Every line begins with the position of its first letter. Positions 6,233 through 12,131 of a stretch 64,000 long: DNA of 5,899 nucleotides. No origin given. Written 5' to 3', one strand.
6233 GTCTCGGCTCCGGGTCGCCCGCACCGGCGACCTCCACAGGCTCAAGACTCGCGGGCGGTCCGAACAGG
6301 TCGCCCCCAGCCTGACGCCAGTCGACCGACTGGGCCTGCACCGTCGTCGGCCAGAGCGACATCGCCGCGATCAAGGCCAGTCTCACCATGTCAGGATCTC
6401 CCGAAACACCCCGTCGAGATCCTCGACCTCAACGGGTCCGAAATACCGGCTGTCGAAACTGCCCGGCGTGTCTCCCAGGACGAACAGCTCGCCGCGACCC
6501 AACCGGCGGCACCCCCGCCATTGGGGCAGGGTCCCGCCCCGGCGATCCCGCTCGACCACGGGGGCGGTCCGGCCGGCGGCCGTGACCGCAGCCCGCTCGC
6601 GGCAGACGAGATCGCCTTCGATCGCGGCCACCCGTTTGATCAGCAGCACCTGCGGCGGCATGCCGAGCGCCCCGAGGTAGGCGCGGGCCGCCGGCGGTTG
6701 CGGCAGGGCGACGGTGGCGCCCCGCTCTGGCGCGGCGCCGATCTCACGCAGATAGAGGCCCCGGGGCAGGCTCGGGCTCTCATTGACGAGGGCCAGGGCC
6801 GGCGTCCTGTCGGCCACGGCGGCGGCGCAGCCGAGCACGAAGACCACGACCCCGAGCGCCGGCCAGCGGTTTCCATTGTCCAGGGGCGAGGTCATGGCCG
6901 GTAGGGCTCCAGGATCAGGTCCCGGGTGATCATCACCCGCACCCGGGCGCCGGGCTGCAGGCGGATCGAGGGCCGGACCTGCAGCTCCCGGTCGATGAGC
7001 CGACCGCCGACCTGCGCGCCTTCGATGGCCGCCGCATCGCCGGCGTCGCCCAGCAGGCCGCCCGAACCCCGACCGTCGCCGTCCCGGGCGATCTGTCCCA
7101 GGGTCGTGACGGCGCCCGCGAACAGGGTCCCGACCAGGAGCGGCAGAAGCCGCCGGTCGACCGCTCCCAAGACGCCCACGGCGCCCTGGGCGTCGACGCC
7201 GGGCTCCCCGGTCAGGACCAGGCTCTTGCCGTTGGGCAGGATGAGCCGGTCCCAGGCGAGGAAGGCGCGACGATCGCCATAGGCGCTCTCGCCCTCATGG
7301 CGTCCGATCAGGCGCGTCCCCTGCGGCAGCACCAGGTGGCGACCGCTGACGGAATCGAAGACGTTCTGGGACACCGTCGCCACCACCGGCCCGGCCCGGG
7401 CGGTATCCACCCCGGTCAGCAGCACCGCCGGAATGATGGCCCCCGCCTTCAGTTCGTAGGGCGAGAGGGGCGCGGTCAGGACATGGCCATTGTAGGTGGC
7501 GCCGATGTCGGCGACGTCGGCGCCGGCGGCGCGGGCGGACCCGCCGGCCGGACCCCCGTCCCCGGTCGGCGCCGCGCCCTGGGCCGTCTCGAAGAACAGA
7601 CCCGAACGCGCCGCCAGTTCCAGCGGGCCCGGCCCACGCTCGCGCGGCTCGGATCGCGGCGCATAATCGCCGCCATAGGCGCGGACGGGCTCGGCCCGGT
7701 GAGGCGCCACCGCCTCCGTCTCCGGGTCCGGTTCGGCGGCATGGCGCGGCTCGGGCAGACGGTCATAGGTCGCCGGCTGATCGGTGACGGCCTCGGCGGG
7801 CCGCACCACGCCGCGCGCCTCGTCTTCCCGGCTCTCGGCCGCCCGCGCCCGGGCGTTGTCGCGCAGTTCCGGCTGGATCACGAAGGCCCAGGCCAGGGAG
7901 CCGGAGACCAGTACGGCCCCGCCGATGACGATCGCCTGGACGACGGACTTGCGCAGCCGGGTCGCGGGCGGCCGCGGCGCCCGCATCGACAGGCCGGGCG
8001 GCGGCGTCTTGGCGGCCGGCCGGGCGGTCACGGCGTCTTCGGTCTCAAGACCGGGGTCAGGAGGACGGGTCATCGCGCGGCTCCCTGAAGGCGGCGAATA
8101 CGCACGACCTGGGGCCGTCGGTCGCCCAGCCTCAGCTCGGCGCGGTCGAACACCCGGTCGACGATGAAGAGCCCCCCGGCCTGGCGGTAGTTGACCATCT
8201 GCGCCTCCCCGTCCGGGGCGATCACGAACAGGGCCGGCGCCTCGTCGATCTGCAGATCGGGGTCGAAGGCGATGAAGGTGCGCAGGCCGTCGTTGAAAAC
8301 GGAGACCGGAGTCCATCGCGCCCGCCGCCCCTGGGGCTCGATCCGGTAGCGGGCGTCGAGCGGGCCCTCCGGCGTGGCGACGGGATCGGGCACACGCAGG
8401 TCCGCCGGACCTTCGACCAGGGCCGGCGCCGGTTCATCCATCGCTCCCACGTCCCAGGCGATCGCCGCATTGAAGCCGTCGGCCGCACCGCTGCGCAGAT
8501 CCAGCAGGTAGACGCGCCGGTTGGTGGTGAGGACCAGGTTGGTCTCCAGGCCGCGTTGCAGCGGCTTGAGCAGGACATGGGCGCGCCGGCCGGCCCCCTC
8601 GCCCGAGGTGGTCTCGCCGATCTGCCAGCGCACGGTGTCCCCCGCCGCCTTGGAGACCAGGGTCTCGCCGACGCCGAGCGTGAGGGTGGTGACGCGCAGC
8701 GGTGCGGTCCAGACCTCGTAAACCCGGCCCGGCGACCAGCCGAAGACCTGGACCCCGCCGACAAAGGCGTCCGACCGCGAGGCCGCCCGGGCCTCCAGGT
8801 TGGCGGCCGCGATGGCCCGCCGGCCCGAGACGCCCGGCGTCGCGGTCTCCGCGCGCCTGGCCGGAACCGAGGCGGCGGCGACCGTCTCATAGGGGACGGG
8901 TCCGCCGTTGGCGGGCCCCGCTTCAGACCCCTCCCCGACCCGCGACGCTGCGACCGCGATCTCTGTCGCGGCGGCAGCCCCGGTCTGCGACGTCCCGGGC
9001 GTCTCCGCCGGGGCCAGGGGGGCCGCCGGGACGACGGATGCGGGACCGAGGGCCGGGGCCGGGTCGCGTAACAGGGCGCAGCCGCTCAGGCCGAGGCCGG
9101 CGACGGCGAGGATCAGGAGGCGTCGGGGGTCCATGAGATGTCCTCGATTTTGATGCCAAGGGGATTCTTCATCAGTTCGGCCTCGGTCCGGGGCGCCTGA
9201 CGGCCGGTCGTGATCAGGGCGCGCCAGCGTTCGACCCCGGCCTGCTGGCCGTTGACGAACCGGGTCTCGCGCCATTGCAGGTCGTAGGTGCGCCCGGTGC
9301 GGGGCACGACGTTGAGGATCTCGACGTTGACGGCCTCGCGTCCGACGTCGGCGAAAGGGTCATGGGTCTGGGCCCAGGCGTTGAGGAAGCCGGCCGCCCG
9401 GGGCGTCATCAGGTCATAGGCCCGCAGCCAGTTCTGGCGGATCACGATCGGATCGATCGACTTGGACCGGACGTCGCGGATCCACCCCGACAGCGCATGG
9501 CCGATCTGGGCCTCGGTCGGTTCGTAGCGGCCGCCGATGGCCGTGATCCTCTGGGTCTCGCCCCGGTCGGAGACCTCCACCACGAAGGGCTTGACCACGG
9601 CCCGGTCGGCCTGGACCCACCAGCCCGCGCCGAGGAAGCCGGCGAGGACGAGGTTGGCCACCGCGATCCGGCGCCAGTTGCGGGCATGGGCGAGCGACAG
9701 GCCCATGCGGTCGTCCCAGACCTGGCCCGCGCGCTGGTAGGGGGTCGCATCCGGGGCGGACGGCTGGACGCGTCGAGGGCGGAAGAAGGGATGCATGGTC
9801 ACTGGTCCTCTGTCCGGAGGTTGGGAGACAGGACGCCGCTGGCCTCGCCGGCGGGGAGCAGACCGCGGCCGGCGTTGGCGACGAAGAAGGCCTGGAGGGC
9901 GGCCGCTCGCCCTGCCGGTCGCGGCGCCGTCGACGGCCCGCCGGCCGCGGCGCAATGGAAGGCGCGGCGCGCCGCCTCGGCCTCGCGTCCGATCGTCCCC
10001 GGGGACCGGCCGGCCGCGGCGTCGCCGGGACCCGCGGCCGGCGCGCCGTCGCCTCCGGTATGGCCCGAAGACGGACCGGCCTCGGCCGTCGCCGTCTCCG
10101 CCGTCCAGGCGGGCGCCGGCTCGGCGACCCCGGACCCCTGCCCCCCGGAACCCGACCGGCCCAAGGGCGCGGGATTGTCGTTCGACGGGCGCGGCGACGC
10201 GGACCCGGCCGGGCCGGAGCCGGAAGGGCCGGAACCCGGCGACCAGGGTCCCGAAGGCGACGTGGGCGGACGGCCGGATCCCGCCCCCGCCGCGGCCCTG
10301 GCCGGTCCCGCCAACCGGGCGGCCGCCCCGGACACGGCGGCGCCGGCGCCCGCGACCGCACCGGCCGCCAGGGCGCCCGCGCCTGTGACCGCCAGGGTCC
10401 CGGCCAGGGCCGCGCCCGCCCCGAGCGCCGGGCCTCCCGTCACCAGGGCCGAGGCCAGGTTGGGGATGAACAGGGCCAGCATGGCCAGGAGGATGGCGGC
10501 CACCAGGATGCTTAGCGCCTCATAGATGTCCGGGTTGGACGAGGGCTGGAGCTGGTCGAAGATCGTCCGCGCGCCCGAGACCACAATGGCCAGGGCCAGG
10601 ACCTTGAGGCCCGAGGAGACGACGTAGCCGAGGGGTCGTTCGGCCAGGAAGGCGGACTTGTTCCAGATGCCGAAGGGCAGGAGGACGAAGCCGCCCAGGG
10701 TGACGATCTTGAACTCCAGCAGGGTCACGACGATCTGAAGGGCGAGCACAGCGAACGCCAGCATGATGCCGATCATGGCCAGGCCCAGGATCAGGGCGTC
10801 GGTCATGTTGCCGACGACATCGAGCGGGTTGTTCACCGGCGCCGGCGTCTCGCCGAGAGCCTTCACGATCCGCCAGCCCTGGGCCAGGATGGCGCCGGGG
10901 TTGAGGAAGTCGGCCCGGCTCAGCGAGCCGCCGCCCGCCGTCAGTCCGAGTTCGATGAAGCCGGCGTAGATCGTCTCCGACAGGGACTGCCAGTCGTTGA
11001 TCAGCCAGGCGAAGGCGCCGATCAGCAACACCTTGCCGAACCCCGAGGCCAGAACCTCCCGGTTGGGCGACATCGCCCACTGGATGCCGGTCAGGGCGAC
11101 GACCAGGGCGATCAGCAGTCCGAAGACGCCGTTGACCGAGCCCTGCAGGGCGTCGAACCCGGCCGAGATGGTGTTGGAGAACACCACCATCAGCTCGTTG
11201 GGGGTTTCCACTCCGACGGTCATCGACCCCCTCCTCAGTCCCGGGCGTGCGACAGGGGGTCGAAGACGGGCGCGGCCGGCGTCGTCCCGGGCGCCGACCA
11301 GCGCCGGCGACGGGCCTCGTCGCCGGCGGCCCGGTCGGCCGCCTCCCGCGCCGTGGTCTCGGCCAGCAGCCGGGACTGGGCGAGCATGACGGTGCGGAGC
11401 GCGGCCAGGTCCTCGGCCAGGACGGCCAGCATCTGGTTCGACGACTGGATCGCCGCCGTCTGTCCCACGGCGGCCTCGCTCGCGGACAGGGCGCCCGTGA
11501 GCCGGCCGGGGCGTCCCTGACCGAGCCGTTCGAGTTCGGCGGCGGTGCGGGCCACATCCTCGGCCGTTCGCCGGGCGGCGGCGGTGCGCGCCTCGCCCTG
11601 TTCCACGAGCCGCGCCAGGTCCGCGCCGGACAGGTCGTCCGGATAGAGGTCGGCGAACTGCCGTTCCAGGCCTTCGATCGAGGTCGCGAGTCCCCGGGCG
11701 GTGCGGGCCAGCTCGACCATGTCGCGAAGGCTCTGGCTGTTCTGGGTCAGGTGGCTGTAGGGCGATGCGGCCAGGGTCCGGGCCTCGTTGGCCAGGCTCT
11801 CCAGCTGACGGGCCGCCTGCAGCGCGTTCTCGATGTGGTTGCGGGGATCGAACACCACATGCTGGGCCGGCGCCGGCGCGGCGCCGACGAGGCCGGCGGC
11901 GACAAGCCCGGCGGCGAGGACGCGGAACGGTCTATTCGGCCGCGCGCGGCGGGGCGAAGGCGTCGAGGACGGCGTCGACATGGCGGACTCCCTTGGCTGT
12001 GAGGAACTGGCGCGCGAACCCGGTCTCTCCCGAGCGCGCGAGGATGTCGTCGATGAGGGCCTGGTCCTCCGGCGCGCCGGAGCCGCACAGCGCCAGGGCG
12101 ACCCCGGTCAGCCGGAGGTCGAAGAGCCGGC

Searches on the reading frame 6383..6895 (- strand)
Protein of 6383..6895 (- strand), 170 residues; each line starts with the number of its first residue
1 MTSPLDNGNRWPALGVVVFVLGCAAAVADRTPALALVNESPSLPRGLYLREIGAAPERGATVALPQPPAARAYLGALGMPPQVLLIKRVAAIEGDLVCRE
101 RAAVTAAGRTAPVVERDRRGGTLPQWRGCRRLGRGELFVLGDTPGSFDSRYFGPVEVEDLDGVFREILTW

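Call 43: search_protein_families(library=pfam, proteins=[window:6383-6895:-], max_evalue=0.01)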
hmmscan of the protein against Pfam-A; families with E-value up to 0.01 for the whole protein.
window:6383-6895:- (170 aa): 1 family
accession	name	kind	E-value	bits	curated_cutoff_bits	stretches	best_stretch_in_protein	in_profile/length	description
PF10502.14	Peptidase_S26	-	4.3e-18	66.3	22.9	1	36-165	30-164/168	Signal peptidase, peptidase S26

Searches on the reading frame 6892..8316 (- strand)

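Call 10: search_protein_families(library=pfam, proteins=[window:6892-8316:-], max_evalue=0.001)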
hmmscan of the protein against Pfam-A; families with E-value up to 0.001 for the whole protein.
window:6892-8316:- (474 aa): 1 family
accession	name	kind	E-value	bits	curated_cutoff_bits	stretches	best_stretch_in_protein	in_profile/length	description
PF03743.19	TrbI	-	6.7e-46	156.9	35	1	289-469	2-188/188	Bacterial conjugation TrbI-like protein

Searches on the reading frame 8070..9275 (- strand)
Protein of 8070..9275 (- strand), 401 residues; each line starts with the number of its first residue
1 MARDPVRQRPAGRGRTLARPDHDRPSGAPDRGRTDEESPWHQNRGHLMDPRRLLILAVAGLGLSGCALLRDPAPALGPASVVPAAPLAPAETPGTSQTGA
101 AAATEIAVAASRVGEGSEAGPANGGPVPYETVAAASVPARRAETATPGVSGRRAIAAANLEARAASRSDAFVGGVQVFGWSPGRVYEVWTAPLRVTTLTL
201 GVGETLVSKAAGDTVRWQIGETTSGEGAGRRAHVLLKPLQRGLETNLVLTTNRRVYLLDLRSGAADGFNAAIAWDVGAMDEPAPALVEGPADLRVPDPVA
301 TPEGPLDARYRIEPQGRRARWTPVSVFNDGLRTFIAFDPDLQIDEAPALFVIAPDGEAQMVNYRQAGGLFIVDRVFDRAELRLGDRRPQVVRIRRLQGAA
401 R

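Call 10: search_protein_families(library=pfam, proteins=[window:8070-9275:-], max_evalue=0.001)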
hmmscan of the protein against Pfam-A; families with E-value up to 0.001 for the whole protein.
window:8070-9275:- (401 aa): 1 family
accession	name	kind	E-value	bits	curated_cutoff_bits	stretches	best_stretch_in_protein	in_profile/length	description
PF03524.21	CagX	-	1.9e-50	171.9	34.2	1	175-395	3-197/198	Conjugal transfer protein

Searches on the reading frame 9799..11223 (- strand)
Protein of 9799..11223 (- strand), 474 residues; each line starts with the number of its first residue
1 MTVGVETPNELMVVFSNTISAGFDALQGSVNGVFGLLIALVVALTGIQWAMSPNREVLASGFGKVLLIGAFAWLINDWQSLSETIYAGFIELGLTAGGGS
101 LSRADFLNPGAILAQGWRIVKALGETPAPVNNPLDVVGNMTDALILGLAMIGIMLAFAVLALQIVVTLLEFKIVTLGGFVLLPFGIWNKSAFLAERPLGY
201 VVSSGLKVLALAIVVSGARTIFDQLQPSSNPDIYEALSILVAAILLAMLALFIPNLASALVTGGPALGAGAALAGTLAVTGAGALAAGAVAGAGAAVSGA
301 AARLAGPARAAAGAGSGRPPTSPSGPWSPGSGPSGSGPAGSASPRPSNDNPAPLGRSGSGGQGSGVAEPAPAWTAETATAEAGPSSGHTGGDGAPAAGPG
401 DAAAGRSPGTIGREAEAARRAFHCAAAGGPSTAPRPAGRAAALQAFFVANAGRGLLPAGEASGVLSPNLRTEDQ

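Call 10: search_protein_families(library=pfam, proteins=[window:9799-11223:-], max_evalue=0.001)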
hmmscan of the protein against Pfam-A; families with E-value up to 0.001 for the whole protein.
window:9799-11223:- (474 aa): 1 family
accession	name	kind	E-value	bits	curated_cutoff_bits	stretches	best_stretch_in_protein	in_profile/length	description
PF04610.19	TrbL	-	2.2e-36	126.1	25.9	1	39-253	2-215/215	TrbL/VirB6 plasmid conjugal transfer protein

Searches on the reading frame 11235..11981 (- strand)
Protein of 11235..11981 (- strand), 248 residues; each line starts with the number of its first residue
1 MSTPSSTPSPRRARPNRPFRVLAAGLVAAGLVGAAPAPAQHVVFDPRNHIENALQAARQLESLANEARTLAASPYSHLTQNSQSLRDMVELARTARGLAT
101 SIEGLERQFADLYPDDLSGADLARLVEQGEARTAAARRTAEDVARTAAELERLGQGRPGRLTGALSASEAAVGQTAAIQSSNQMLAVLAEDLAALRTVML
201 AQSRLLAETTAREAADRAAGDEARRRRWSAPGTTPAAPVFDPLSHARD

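Call 43: search_protein_families(library=pfam, proteins=[window:11235-11981:-], max_evalue=0.01)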
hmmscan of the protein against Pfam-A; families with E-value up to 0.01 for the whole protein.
window:11235-11981:- (248 aa): 0 families

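Call 98: search_protein_families(library=ncbifam, proteins=[window:11235-11981:-], max_evalue=0.01)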
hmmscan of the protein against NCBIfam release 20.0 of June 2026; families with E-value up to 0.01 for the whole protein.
window:11235-11981:- (248 aa): 3 families
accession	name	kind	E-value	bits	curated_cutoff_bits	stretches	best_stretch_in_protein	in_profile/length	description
NF010448.0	PRK13874.1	subfamily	7e-30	103.9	225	1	19-232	7-233/246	conjugal transfer protein TrbJ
TIGR02780.1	TrbJ_Ti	equivalog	2e-15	56.9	100.55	1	25-234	9-244/253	P-type conjugative transfer protein TrbJ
NF003011.0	PRK03837.1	subfamily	0.0061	16.2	260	1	93-155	80-143/241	transcriptional regulator NanR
